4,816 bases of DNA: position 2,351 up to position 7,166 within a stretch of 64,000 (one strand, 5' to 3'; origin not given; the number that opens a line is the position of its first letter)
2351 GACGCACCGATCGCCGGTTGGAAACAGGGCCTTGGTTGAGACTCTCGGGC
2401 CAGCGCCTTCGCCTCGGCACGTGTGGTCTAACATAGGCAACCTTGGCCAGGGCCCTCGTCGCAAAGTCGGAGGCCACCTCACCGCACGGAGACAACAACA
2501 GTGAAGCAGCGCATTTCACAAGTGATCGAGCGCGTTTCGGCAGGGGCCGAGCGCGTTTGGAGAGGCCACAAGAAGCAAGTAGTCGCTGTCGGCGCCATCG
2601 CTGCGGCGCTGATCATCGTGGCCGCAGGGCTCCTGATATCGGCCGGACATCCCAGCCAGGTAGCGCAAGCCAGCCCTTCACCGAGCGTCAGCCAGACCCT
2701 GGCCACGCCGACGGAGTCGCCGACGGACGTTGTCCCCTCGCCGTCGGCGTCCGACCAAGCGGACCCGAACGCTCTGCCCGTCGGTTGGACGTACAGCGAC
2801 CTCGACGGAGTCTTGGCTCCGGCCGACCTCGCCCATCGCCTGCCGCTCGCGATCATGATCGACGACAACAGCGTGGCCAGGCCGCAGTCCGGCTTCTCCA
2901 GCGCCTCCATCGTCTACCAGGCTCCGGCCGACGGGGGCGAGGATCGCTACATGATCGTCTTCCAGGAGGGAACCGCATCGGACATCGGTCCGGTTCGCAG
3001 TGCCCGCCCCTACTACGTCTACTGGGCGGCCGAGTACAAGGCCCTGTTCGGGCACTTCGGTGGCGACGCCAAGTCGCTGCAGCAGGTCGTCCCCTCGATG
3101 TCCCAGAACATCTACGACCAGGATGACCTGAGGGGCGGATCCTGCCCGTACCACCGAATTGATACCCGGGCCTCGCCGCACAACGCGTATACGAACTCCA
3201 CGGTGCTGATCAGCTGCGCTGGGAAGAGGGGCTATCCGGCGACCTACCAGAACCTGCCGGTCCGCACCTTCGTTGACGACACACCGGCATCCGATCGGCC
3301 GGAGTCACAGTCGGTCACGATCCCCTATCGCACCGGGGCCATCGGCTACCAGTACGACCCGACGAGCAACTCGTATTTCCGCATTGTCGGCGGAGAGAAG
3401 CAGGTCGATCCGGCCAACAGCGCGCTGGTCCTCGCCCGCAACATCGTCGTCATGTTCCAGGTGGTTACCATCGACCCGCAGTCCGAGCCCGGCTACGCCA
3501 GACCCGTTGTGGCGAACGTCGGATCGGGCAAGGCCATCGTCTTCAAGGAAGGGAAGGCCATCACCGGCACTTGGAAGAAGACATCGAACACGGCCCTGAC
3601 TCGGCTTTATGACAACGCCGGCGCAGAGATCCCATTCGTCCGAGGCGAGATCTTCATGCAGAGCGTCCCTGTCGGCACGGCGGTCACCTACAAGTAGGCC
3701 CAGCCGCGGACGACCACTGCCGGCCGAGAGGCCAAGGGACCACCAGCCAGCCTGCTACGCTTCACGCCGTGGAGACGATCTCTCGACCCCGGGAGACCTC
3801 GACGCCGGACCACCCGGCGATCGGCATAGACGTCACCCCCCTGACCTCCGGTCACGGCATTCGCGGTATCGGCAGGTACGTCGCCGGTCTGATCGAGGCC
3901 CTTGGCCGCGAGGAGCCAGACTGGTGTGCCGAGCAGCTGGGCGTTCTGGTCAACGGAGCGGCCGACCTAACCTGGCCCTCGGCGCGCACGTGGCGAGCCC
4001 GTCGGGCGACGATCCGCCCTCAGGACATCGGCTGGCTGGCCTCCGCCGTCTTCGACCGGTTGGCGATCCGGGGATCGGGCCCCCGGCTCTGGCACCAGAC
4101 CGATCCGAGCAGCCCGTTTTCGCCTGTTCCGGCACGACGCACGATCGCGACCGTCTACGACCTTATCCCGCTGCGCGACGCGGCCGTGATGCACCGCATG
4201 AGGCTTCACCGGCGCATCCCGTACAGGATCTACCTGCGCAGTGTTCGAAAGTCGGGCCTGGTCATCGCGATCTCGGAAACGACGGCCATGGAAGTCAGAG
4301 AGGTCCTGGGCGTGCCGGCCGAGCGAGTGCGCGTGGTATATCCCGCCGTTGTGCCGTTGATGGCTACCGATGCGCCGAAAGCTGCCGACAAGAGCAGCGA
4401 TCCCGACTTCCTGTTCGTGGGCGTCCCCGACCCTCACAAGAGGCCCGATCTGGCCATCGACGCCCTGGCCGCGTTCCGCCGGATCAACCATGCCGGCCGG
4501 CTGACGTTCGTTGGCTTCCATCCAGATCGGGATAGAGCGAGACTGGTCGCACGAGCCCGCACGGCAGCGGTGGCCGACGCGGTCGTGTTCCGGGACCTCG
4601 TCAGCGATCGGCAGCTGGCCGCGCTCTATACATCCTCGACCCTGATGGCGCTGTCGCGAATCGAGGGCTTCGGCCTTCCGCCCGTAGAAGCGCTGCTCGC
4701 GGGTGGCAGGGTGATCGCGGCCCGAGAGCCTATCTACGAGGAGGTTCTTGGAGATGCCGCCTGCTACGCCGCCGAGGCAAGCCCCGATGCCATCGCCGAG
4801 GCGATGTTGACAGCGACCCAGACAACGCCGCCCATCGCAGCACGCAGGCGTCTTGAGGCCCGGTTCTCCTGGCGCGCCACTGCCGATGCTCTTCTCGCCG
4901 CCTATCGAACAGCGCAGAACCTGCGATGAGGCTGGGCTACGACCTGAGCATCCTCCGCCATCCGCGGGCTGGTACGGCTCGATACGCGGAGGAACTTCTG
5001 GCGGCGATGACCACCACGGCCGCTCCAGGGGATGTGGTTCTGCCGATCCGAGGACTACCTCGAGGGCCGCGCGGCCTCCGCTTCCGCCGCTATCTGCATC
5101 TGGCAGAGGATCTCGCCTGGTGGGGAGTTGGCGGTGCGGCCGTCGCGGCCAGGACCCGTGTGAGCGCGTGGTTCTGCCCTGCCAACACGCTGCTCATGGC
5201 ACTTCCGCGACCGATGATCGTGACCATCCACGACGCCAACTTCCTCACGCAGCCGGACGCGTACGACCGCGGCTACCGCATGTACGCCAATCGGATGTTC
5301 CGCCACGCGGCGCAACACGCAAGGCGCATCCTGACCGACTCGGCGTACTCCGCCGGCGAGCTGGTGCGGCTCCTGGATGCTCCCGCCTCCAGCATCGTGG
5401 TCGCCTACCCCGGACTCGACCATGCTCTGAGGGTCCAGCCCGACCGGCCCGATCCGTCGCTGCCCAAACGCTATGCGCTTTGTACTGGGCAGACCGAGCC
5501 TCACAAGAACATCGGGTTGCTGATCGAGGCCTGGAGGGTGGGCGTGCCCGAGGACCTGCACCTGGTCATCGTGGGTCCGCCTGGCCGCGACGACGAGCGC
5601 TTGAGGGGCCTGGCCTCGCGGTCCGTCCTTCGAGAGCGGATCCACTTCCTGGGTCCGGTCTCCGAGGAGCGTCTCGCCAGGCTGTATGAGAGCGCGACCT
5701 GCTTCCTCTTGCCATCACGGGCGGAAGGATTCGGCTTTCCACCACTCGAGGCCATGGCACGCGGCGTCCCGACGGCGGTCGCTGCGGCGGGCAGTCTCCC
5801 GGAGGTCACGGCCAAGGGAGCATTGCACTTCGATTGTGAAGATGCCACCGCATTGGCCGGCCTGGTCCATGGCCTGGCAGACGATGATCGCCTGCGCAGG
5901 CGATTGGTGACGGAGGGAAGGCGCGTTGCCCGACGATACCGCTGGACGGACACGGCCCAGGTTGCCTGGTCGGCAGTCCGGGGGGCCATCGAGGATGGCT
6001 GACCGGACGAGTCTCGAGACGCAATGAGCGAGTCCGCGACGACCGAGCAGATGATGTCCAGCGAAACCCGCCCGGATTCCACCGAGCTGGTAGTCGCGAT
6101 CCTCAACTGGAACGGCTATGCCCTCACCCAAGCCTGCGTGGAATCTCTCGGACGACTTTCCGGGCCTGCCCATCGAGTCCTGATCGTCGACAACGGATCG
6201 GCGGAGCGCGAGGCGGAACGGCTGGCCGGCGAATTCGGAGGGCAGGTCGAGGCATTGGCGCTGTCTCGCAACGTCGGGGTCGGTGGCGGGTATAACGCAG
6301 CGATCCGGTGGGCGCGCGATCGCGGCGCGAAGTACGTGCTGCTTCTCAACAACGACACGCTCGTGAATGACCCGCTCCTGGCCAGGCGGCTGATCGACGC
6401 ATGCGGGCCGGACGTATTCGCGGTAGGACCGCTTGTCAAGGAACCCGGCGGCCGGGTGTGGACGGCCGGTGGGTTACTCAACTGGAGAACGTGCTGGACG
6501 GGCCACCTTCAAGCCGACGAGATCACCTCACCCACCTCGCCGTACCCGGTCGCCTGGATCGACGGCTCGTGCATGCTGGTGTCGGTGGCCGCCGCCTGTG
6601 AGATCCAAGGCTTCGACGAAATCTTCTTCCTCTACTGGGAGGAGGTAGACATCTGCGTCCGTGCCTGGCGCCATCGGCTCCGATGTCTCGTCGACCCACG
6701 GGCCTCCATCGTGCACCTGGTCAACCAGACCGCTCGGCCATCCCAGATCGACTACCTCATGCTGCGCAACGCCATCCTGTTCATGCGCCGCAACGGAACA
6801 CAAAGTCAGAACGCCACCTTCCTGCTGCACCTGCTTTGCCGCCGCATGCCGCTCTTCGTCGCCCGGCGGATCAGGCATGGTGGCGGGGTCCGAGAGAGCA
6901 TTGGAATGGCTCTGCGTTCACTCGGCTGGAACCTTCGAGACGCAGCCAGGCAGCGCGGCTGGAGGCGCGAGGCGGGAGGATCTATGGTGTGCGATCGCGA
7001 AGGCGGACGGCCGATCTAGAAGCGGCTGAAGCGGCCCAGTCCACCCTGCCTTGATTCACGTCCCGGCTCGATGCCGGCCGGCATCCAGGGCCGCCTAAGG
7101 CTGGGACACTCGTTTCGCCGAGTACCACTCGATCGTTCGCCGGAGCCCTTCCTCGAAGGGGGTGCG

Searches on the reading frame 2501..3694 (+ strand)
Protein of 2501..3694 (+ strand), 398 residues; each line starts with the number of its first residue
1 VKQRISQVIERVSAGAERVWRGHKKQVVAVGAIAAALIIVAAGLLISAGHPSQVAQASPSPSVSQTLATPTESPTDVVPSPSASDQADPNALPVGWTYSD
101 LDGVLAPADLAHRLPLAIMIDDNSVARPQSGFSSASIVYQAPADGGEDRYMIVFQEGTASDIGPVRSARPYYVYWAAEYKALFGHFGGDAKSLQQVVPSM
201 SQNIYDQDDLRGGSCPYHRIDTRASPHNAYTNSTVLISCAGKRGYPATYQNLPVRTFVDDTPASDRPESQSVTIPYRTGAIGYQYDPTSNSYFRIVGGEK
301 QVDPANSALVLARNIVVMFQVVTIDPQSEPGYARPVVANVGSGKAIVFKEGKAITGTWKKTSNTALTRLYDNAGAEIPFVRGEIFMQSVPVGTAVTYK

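Call 55: search_protein_families(library=pfam, proteins=[window:2501-3694:+], max_evalue=0.0001)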
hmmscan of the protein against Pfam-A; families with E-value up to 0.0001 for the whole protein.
window:2501-3694:+ (398 aa): 2 families
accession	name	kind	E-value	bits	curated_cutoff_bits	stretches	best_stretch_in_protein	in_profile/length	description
PF11258.13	DUF3048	-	2.8e-35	122.1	25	1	108-245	9-147/148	Protein of unknown function (DUF3048) N-terminal domain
PF17479.7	DUF3048_C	-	2.7e-20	73.3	25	1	272-384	1-112/114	Protein of unknown function (DUF3048) C-terminal domain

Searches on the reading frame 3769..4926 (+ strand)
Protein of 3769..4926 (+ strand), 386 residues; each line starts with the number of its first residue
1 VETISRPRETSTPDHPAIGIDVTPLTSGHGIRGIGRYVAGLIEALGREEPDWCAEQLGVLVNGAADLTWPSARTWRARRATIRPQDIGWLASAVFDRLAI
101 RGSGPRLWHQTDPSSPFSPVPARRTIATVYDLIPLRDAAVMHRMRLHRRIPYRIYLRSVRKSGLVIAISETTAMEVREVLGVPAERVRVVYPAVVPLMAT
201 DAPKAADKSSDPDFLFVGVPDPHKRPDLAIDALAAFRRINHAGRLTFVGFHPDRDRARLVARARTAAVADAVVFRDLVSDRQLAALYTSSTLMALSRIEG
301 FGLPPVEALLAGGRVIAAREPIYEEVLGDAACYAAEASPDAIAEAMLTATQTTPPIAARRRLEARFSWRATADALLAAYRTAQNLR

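Call 55: search_protein_families(library=pfam, proteins=[window:3769-4926:+], max_evalue=0.0001)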
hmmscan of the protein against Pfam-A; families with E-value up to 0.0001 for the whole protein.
window:3769-4926:+ (386 aa): 4 families
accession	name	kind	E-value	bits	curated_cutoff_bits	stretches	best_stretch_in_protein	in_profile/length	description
PF00534.26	Glycos_transf_1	-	5.8e-17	62.2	26.4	1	205-349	9-155/172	Glycosyl transferases group 1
PF13692.12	Glyco_trans_1_4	-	3.7e-13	50.4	27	1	212-349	2-139/142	Glycosyl transferases group 1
PF13439.12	Glyco_transf_4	-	2.5e-08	34.6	28.5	1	32-194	2-166/170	Glycosyltransferase Family 4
PF20706.3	GT4-conflict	-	5.1e-08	32.7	26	1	159-312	144-305/385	Family 4 Glycosyltransferase in conflict systems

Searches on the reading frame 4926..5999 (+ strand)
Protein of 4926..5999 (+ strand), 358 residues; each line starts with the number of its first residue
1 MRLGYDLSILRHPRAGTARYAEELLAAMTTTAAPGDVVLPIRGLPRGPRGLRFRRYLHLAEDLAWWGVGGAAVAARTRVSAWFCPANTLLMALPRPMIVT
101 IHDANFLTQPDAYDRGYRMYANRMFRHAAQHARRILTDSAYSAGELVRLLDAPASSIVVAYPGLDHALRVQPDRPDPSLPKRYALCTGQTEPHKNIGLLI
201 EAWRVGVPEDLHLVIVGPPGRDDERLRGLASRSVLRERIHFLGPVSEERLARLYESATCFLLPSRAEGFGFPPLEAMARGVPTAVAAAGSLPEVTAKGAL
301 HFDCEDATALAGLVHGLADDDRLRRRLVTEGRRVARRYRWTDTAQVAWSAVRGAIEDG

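Call 55: search_protein_families(library=pfam, proteins=[window:4926-5999:+], max_evalue=0.0001)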
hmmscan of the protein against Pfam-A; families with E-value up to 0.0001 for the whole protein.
window:4926-5999:+ (358 aa): 5 families
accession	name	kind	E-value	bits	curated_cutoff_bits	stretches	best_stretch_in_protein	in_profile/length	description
PF00534.26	Glycos_transf_1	-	1e-28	100.4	26.4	1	180-333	14-171/172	Glycosyl transferases group 1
PF13692.12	Glyco_trans_1_4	-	5.3e-23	82.3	27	1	183-319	3-141/142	Glycosyl transferases group 1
PF20706.3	GT4-conflict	-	2.2e-10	40.5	26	1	154-287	171-312/385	Family 4 Glycosyltransferase in conflict systems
PF13439.12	Glyco_transf_4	-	1.6e-09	38.4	28.5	1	2-167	17-169/170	Glycosyltransferase Family 4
PF13524.12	Glyco_trans_1_2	-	1.2e-07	32.2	25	1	209-345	13-140/144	Glycosyl transferase-like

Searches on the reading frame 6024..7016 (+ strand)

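Call 55: search_protein_families(library=pfam, proteins=[window:6024-7016:+], max_evalue=0.0001)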
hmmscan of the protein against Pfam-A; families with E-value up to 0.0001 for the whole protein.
window:6024-7016:+ (331 aa): 2 families
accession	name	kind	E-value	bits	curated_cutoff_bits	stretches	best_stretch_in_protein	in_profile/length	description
PF00535.33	Glycos_transf_2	-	3e-11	44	23.3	1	24-139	2-117/168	Glycosyl transferase family 2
PF13641.12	Glyco_tranf_2_3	-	4.4e-07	30.6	27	1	22-232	3-212/230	Glycosyltransferase like family 2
